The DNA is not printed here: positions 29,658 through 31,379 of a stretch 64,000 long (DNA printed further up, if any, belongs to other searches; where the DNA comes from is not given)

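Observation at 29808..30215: PheRS alpha subunit fused to a MetRS-C/Trbp111-type tRNA-binding domain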

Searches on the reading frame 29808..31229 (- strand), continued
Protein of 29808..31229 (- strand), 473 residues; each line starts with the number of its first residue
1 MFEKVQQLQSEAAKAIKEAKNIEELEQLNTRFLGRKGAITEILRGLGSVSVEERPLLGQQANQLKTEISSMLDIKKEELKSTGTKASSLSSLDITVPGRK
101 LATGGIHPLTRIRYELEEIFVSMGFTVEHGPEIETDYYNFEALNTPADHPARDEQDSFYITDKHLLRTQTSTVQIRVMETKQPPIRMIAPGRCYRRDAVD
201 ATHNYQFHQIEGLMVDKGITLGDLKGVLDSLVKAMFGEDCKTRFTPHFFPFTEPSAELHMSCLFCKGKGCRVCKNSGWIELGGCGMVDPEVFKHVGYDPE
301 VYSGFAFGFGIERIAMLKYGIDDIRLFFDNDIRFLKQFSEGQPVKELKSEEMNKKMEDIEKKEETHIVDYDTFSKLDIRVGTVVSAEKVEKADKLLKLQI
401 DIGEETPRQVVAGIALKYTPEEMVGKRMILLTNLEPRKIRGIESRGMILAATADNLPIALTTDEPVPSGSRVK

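Call 14: find_related_loci(query=window:29808-31229:-, collection=genome_contigs, flank=4000)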
Query window:29808-31229:- (473 aa) in genome_contigs; peptide patterns used: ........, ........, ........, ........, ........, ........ (x = any residue, [..] = any of these).
600 stretches matched a pattern (row limit reached: there are more); 586 encode a relative of the query (tblastn E <= 1e-3); the best 80 are kept; 80 distinct loci.
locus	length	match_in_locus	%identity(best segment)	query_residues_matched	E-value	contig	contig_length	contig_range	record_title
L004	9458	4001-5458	46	1-460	1e-139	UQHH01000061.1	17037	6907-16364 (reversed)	uncultured Ruminococcaceae bacterium isolate UMGS286 genome assembly, contig: NODE_521_length_17037_cov_5.96208, whole g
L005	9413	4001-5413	48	1-450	7e-138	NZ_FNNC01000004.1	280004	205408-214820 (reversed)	Marinococcus luteus strain DSM 23126, whole genome shotgun sequence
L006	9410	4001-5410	47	1-450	7e-137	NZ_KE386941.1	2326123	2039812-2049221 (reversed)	Alteribacter aurantiacus DSM 18675 G476DRAFT_scaffold00001.1, whole genome shotgun sequence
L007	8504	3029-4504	46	1-451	2e-136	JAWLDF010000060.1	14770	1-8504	MAG: Bacilli bacterium isolate 15dZY3.bin.90 NODE_4350_length_14770_cov_10.979006, whole genome shotgun sequence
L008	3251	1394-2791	47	1-451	8e-142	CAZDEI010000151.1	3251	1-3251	MAG TPA_asm: uncultured Eubacteriales bacterium isolate SRP350583_co2_69 genome assembly, contig: NODE_43512_length_3251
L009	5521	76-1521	45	1-460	7e-137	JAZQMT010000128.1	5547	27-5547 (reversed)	MAG: Oscillospiraceae bacterium isolate T1900044605_TS20190071.MAGScoT_cleanbin_000008 SGB_727_k141_1175427, whole genom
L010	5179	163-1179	57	1-338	4e-137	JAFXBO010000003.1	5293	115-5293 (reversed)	MAG: Clostridia bacterium isolate RGIG6266 Sheep_Rectum-3__c10620, whole genome shotgun sequence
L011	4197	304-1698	47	1-450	4e-138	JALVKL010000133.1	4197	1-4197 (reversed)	MAG: bacterium isolate A1_metabat2_scaf2bin.157 A1_NODE_26621_length_4197_cov_25.440049, whole genome shotgun sequence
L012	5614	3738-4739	58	4-338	1e-135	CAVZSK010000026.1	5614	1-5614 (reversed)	MAG: uncultured delta proteobacterium isolate MFD00905.bin.2.152 genome assembly, contig: contig_41937, whole genome sho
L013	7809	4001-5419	46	1-456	4e-135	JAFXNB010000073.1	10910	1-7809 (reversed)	MAG: Selenomonadaceae bacterium isolate RGIG6564 Sheep_Reticulum-5__c317611, whole genome shotgun sequence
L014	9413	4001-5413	47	1-450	4e-134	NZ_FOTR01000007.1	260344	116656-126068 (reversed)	Gracilibacillus orientalis strain CGMCC 1.4250, whole genome shotgun sequence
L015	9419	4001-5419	46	1-456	3e-134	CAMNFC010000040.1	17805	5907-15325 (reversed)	MAG: uncultured Selenomonadales bacterium isolate SRR1206671_bin.135_metaWRAP_v1.3_MAG genome assembly, contig: NODE.649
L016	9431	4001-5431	45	1-451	2e-134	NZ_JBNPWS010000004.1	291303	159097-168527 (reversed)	Paenibacillus sp. DS2015 Ga0466927_04, whole genome shotgun sequence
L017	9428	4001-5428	45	1-451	4e-134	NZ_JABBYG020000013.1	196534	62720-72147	Paenibacillus sp. PL91 NODE_13, whole genome shotgun sequence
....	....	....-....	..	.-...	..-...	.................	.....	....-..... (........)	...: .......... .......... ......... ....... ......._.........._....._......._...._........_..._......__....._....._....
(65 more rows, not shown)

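Call 16: list_cluster_members(proteins=[P0001, P0002, P0003, P0004, P0005, P0006, P0007, P0008])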
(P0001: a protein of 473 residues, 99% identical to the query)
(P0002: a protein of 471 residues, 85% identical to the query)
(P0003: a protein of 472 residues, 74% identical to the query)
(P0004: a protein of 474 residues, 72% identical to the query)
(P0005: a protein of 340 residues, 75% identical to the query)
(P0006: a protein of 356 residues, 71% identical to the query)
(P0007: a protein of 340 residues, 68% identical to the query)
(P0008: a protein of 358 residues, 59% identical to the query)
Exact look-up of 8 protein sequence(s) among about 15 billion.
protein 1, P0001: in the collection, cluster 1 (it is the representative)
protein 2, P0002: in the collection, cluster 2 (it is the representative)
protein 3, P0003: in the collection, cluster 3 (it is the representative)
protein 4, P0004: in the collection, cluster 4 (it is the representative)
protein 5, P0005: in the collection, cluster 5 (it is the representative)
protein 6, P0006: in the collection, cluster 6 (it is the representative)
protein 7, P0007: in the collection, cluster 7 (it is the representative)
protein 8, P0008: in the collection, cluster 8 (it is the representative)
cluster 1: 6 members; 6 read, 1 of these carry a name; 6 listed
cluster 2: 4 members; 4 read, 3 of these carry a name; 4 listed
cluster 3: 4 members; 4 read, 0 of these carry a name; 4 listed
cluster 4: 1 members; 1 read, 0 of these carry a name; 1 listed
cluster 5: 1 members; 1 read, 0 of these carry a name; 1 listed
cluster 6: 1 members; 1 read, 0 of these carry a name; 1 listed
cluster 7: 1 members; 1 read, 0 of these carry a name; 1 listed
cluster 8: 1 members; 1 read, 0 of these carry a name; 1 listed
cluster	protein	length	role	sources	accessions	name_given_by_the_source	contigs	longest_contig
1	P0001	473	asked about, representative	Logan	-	-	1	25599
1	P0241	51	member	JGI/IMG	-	methionyl-tRNA synthetase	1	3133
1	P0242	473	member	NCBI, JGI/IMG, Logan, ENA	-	-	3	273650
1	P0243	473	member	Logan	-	-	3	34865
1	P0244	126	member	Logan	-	-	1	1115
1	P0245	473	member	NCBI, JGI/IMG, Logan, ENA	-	-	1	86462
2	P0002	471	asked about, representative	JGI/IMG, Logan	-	-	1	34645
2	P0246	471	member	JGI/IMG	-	phenylalanyl-tRNA synthetase alpha chain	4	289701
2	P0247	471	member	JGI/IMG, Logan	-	phenylalanyl-tRNA synthetase alpha chain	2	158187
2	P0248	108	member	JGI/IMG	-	O-phosphoseryl-tRNA(Cys) synthetase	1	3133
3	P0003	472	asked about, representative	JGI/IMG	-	-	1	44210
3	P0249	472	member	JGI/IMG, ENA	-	-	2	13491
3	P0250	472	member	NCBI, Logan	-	-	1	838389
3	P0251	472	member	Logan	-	-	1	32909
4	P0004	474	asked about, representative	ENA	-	-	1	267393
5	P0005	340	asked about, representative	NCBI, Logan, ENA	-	-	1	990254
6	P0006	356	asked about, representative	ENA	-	-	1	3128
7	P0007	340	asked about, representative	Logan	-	-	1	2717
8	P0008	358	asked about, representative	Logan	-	-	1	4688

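Call 19: find_encoding_contigs(protein=window:29808-31229:-, flank=10000, max_places=6)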
Protein window:29808-31229:- (473 aa): 3 contigs read that carry it; 1 place shown.
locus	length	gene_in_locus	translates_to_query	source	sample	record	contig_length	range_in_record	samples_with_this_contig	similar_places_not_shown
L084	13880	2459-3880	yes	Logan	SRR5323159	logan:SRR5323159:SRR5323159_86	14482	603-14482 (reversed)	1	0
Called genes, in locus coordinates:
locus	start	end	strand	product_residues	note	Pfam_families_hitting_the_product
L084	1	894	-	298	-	?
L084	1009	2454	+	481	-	PF08245:Mur_ligase_M, PF02875:Mur_ligase_C, PF27239:FOL3_C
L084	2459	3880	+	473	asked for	PF02912:Phe_tRNA-synt_N, PF01409:tRNA-synt_2d, PF01588:tRNA_bind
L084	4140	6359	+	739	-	PF27167:HTH_GRAD, PF03449:GreA_GreB_N, PF01272:GreA_GreB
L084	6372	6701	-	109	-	PF04342:DMT_6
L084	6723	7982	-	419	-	PF01019:G_glu_transpept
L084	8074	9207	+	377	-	PF02445:NadA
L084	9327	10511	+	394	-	PF06925:MGDG_synth, PF13439:Glyco_transf_4 (weak), PF04101:Glyco_tran_28_C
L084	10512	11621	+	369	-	PF00437:T2SSE, PF13401:AAA_22 (faint)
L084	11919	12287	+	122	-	PF01127:Sdh_cyt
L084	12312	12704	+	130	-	PF01127:Sdh_cyt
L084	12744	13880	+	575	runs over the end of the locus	PF00890:FAD_binding_2, PF01266:DAO (weak), PF03486:HI0933_like (faint), PF07992:Pyr_redox_2 (faint), PF02910:Succ_DH_flav_C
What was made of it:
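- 29808..31229 (-): Complete fused gene pheS::trbp (473 codons plus TAA stop). The identical product is on independent contigs (call 19).
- Checked: The exact protein is on three contigs read, one of them an independent Logan assembly (call 19).
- Identical protein on independent assemblies (call 19). The same protein is on three contigs read, one of them an independent Logan assembly (call 19).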

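Call 20: find_encoding_contigs(protein=P0002, flank=3000, max_places=2)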
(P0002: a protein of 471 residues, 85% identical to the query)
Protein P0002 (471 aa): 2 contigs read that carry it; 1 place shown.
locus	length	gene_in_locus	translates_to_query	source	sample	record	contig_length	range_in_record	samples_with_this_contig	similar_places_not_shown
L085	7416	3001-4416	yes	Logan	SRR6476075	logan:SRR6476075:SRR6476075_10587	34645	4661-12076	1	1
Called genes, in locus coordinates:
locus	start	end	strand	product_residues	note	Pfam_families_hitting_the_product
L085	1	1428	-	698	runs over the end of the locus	PF01569:PAP2, PF14378:PAP2_3, PF02366:PMT (weak), PF13231:PMT_2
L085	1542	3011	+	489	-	PF08245:Mur_ligase_M, PF02875:Mur_ligase_C, PF27239:FOL3_C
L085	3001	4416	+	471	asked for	PF02912:Phe_tRNA-synt_N, PF01409:tRNA-synt_2d, PF01588:tRNA_bind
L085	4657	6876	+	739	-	PF27167:HTH_GRAD, PF03449:GreA_GreB_N, PF01272:GreA_GreB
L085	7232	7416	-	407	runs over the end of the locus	PF01019:G_glu_transpept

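Call 21: find_encoding_contigs(protein=P0003, flank=3000, max_places=2)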
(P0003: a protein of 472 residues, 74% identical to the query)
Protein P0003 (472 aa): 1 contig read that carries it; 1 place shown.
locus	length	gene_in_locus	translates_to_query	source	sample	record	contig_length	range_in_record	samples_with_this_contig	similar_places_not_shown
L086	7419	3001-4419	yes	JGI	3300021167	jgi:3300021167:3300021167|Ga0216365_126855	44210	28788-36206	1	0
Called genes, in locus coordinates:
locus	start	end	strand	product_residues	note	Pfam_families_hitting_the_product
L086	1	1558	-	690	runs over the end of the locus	PF01569:PAP2, PF14378:PAP2_3 (weak), PF02366:PMT (weak), PF13231:PMT_2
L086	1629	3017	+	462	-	PF08245:Mur_ligase_M, PF27239:FOL3_C, PF02875:Mur_ligase_C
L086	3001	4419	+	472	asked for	PF02912:Phe_tRNA-synt_N, PF01409:tRNA-synt_2d, PF01588:tRNA_bind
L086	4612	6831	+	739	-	PF27167:HTH_GRAD, PF03449:GreA_GreB_N, PF01272:GreA_GreB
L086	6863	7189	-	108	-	PF04342:DMT_6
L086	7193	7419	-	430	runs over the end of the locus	PF01019:G_glu_transpept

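Call 22: find_encoding_contigs(protein=P0006, flank=3000, max_places=2)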
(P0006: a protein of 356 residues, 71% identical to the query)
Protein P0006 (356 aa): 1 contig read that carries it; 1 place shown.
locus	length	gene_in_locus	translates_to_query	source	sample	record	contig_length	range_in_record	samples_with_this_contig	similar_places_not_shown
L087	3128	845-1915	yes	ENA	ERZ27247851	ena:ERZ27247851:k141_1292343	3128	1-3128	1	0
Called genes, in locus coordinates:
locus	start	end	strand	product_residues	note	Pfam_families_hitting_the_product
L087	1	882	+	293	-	?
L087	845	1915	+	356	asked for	PF02912:Phe_tRNA-synt_N, PF01409:tRNA-synt_2d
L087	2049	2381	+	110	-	PF01588:tRNA_bind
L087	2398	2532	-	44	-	-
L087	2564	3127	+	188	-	?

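Call 45: find_encoding_contigs(protein=P0007, flank=3000, max_places=2)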
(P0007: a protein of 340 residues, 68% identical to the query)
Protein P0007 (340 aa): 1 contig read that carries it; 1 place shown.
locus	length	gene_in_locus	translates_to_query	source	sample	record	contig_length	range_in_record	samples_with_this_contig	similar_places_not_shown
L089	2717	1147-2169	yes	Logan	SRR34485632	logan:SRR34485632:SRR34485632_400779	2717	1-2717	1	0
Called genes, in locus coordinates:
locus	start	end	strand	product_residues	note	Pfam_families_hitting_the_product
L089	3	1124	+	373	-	?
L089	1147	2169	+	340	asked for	PF02912:Phe_tRNA-synt_N, PF01409:tRNA-synt_2d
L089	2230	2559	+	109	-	PF01588:tRNA_bind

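Call 46: find_encoding_contigs(protein=P0008, flank=3000, max_places=2)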
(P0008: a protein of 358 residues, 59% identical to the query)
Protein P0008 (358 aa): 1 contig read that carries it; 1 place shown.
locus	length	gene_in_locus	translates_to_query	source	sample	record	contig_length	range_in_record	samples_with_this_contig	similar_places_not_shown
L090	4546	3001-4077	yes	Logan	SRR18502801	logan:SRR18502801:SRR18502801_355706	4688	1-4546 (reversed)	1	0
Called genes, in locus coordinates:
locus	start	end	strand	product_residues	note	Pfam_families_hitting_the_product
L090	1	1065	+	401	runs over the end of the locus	?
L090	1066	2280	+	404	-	PF12704:MacB_PCD, PF02687:FtsX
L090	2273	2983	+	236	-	PF02463:SMC_N (faint), PF00005:ABC_tran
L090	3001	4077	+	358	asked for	PF02912:Phe_tRNA-synt_N, PF01409:tRNA-synt_2d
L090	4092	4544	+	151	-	?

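Call 49: search_protein_families(library=pfam, proteins=[L090:4092-4544:+, L089:2230-2559:+], max_evalue=0.001)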
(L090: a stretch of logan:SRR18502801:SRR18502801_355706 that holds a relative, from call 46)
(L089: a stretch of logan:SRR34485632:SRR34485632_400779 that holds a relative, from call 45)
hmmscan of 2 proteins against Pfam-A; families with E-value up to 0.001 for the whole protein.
L090:4092-4544:+ (151 aa): 2 families
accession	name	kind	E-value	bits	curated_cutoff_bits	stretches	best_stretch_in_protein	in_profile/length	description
PF03483.22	B3_4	-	7.3e-24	84.7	29.3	1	96-151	2-58/174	B3/4 domain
PF03484.21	B5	-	2.9e-05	24.6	28.6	1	1-62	1-63/67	tRNA synthetase B5 domain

L089:2230-2559:+ (109 aa): 1 family
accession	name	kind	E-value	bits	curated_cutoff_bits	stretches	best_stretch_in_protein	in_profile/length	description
PF01588.26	tRNA_bind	-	3.4e-29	101.2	27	1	14-106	1-95/96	Putative tRNA binding domain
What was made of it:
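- A more distant relative, P0008 (59% identity), has a pheT whose N-terminus goes from a B5-like B1 straight to B3_4 at residue 96, with no B2 (calls 46, 49).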

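Call 54: predict_structure(alignment_id=A1)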
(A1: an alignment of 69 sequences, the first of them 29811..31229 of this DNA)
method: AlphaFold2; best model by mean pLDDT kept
length: 473 residues; sequences in the alignment: 69
mean_pLDDT: 78.4   pTM: 0.50
mean pLDDT of the five models: 78.4, 77.3, 75.5, 74.9, 69.2
residues with pLDDT >= 90: 170; 70-90: 183; 50-70: 56; < 50: 64
segments of 3 or more residues with pLDDT < 50: 84-99, 141-145, 152-154, 197-203, 330-334, 340-365
pLDDT, mean of each block of 10 residues (from residue 1): 86 90 87 88 84 85 89 87 50 36 72 93 94 67 51 53 71 89 96 62 68 96 97 93 90 92 87 88 93 92 95 85 66 49 31 30 48 83 92 89 91 88 91 87 89 75 73 75
secondary structure, 60 per line:
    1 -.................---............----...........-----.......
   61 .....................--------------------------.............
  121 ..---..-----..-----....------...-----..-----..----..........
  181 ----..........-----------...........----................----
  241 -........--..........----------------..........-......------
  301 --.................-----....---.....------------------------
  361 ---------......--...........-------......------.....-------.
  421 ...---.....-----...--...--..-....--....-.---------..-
elements in order: H2-18 H22-33 H38-48 H54-81 H108-122 H140-143 H171-180 E185-194 E206-216 H221-236 E242-249 E252-261 E278-287 H289-294 E303-310 H311-319 H325-328 H332-336 H370-375 E378-388 E396-401 E408-412 H420-423 E427-431 E437-439 E442-444 E450-453 E456-459
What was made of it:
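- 30132..30215 (-): Linker, aa 339-366 (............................; 8 E, 1 D, 6 K). It occupies the place that is the pheS-trbp intergenic spacer in the sister clade. pLDDT is about 30 (call 54).
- On Trbp111 / MetRS-C-type tRNA_bind OB domain (PF01588, TIGR00399): Dimerisation itself cannot be tested, and only a monomer model was possible (call 54).
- Flexible tether: linker pLDDT about 30 between two confident domains, pTM 0.50 (call 54).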

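Call 64: fold_search(model_id=the predicted structure, library=pdb)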
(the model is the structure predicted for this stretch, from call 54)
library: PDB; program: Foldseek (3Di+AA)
matches with E <= 10: 1063; with E <= 0.001: 668
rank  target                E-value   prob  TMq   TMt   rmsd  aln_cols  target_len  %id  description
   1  9a5b_A                6.4e-41  1.00  0.47  0.64  23.7       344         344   53  Integrative model of SYFA-SYFB by crosslinking MS and deep learning (released 2024-09-18)
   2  6oz5_C                4.8e-33  1.00  0.44  0.64  23.2       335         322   46  Escherichia coli tRNA synthetase in complex with compound 3 (released 2020-11-18)
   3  9drt_D                5.8e-32  1.00  0.45  0.62  22.4       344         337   38  Crystal structure of the complex of M. tuberculosis PheRS with cognate precursor tRNA and fragment DDD00805735 (released 2025-06-04)
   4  9dtf_D                6.2e-32  1.00  0.45  0.62  22.4       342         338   38  Crystal structure of the complex of M. tuberculosis PheRS with cognate precursor tRNA and fragment DDD01008876 (released 2025-06-04)
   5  9dsx_D                8.6e-32  1.00  0.45  0.62  22.5       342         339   38  Crystal structure of the complex of M. tuberculosis PheRS with cognate precursor tRNA and fragment DDD00107555 (released 2025-06-04)
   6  9drv_D                1.1e-31  1.00  0.44  0.60  22.4       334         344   38  Crystal structure of M. tuberculosis PheRS-tRNA complex bound to inhibitor D-004 (released 2025-02-12)
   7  9drt_A                1.4e-31  1.00  0.45  0.62  22.6       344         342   39  Crystal structure of the complex of M. tuberculosis PheRS with cognate precursor tRNA and fragment DDD00805735 (released 2025-06-04)
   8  9drv_A                1.5e-31  1.00  0.45  0.62  22.9       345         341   38  Crystal structure of M. tuberculosis PheRS-tRNA complex bound to inhibitor D-004 (released 2025-02-12)
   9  7ka0_A                1.6e-31  1.00  0.44  0.60  22.4       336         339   39  Crystal structure of the complex of M. tuberculosis PheRS with cognate precursor tRNA and phenylalanine (released 2021-05-12)
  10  9drs_D                2.7e-31  1.00  0.44  0.60  22.4       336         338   38  Crystal structure of M. tuberculosis PheRS-tRNA complex bound to inhibitor D-116 (released 2025-02-12)
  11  6p8t_H                1.2e-30  1.00  0.43  0.61  22.2       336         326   43  Acinetobacter baumannii tRNA synthetase in complex with compound 1 (released 2020-11-18)
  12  6p8t_C                1.4e-30  1.00  0.43  0.62  22.2       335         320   43  Acinetobacter baumannii tRNA synthetase in complex with compound 1 (released 2020-11-18)
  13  7k9m_A                2.0e-30  1.00  0.43  0.60  22.7       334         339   38  Crystal structure of the complex of M. tuberculosis PheRS with cognate precursor tRNA and 5'-O-(N-phenylalanyl)sulfamo (released 2021-05-12)
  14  7k98_A                2.0e-30  1.00  0.45  0.61  23.0       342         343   38  Preaminoacylation complex of M. tuberculosis PheRS with cognate precursor tRNA and 5'-O-(N-phenylalanyl)sulfamoyl-aden (released 2021-05-12)
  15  9dtf_A                6.0e-30  1.00  0.45  0.63  22.0       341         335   38  Crystal structure of the complex of M. tuberculosis PheRS with cognate precursor tRNA and fragment DDD01008876 (released 2025-06-04)
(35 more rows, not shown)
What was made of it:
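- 30216..31229 (-): PheS moiety, aa 1-338: N-terminal coiled coil (21-81) and class II catalytic core (92-338; motif 3 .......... starts at aa 304). The AF2 model matches bacterial PheRS alpha chains, Foldseek E 6e-41 to 1e-23 (calls 54, 64).
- On Bacterial phenylalanyl-tRNA synthetase alpha subunit (PheS, TIGR00468): The model matches PheRS alpha chains, E 6e-41 (call 64).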
